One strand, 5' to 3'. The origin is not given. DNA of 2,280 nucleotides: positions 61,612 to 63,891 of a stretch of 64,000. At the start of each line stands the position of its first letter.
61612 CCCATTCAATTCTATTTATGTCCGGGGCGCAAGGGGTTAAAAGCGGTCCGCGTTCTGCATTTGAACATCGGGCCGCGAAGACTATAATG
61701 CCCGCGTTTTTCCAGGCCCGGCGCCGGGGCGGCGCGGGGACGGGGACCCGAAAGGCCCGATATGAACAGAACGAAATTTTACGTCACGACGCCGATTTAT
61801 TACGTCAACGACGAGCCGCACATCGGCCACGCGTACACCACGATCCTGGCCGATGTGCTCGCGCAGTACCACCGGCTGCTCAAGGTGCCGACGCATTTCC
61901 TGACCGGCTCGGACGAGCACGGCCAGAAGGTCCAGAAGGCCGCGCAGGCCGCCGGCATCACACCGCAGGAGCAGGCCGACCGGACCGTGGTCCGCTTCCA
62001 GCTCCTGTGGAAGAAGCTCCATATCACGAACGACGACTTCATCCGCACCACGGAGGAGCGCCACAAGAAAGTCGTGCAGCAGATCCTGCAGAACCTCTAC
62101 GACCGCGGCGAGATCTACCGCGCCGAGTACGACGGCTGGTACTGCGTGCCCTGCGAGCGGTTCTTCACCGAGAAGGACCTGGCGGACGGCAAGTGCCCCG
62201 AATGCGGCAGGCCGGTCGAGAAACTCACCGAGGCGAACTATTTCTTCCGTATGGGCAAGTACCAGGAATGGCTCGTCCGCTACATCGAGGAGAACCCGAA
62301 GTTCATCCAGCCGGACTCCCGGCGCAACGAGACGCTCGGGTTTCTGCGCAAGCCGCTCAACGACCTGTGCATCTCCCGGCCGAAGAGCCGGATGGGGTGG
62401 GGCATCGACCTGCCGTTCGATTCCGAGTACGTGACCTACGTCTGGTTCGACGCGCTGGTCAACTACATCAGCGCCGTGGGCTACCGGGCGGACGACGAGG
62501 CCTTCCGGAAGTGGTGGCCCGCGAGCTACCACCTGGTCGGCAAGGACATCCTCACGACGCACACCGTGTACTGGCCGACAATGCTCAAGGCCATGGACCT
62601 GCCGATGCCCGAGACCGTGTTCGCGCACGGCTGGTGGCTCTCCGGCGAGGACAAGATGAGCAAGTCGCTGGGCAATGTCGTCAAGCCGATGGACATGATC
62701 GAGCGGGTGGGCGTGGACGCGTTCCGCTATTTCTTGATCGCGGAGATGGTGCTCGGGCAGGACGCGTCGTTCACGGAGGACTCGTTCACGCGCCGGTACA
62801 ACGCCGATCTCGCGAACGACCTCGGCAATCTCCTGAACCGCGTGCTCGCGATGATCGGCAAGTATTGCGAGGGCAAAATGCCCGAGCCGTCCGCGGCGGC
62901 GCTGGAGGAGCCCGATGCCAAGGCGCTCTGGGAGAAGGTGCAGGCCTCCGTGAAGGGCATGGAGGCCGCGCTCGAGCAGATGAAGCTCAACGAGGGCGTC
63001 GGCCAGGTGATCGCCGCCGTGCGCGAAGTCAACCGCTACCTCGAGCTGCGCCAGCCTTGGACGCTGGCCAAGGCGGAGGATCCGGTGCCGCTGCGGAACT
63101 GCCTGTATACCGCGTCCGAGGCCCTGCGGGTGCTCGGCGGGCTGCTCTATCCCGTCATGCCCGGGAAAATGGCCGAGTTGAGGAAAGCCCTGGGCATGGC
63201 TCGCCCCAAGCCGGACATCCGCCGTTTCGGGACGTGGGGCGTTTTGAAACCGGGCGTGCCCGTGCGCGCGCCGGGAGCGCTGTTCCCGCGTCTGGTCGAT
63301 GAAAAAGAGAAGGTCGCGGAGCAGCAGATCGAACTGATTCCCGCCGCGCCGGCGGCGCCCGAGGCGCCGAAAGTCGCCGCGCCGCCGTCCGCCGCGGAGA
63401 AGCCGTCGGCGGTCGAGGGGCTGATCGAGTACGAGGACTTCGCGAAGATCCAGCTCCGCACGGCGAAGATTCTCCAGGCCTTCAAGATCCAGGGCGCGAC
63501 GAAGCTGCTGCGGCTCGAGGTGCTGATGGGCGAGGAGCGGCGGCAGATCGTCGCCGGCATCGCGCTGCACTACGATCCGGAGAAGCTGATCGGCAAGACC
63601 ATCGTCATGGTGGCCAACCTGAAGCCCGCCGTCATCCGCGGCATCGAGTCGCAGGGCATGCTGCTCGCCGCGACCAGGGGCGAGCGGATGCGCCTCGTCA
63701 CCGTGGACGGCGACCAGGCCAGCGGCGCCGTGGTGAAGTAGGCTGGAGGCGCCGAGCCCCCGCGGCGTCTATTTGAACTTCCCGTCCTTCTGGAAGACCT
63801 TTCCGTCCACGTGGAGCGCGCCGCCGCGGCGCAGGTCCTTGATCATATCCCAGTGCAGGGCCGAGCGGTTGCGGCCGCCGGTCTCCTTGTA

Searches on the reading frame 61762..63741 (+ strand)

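Call 49: search_protein_families(library=pfam, proteins=[window:61762-63741:+], max_evalue=0.001)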
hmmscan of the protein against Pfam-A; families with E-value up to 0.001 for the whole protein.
window:61762-63741:+ (659 aa): 6 families
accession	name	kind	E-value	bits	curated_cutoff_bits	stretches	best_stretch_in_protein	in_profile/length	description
PF09334.17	tRNA-synt_1g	-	3.5e-109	365.6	20.1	2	156-362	180-391/391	tRNA synthetases class I (M)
PF00133.28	tRNA-synt_1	-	5.7e-26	91.6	22.7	2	226-334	300-410/414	tRNA synthetases class I (I, L, M and V)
PF01588.26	tRNA_bind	-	3.4e-24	85.2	27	1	565-655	1-94/96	Putative tRNA binding domain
PF01406.26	tRNA-synt_1e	-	1.2e-12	48.3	27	2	4-124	10-127/301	tRNA synthetases class I (C) catalytic domain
PF19303.5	Anticodon_3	-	1.7e-07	31.6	23.5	1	384-517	9-141/152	Anticodon binding domain of methionyl tRNA ligase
PF08264.19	Anticodon_1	-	0.00037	20.8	25.1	1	387-468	2-81/148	Anticodon-binding domain of tRNA ligase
